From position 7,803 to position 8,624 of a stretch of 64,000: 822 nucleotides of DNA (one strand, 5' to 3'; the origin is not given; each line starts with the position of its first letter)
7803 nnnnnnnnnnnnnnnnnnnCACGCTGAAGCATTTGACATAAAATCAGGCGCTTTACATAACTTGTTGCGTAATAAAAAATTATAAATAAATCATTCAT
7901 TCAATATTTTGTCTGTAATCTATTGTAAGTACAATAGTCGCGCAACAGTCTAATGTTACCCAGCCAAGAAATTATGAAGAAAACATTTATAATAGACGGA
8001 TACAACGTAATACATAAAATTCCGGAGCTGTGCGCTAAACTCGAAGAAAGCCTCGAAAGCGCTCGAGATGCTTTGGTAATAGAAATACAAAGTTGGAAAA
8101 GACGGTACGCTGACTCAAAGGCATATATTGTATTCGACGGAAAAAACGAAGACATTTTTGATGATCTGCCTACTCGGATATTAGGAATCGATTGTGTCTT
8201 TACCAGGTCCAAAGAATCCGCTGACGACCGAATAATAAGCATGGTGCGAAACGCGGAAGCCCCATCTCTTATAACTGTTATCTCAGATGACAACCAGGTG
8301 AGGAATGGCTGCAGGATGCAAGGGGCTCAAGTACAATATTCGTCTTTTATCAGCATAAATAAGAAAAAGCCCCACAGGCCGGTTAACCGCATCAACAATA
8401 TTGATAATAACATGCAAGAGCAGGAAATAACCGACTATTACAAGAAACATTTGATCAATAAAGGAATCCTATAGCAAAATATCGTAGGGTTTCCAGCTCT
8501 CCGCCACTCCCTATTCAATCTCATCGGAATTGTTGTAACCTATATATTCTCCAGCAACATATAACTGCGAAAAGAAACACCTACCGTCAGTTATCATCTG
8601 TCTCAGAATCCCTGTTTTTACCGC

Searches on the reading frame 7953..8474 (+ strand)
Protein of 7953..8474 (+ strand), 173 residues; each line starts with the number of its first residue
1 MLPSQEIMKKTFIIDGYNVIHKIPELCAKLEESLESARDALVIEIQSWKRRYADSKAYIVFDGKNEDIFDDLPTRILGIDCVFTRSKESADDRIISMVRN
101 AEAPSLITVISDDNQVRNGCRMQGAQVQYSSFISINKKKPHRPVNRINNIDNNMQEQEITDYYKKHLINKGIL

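Call 3: search_protein_families(library=pfam, proteins=[window:7953-8474:+], max_evalue=1)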
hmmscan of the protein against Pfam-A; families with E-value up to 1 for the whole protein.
window:7953-8474:+ (173 aa): 5 families
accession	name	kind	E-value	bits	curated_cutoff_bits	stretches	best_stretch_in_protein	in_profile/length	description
PF05991.17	NYN_YacP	-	3.5e-22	79.6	24.6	1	13-165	2-155/166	YacP-like NYN domain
PF08862.16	DUF1829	-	0.021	15.8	22.2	1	124-161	4-41/87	Domain of unknown function DUF1829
PF15124.11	FANCD2OS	-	0.061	14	27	1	65-127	83-145/175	FANCD2 opposite strand protein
PF16482.11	Staufen_C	-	0.068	13.8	27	1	109-139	40-70/111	Staufen C-terminal domain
PF02962.20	CHMI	-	0.17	12.7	26.5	1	22-76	16-67/124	5-carboxymethyl-2-hydroxymuconate isomerase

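Call 4: search_protein_families(library=ncbifam, proteins=[window:7953-8474:+], max_evalue=1)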
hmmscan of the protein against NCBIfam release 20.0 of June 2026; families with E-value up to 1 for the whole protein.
window:7953-8474:+ (173 aa): 0 families

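Call 53: search_solved_structures(query=window:7953-8474:+, max_evalue=0.01)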
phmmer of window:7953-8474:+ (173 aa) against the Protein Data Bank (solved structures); distinct sequences matched with E-value up to 0.01: 2.
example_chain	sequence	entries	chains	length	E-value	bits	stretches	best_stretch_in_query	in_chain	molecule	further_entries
5mq8_A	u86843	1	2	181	1.9e-06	31.3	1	12-99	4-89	Uncharacterized protein YacP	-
5mq9_A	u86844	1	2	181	2e-06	31.2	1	12-99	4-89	Uncharacterized protein YacP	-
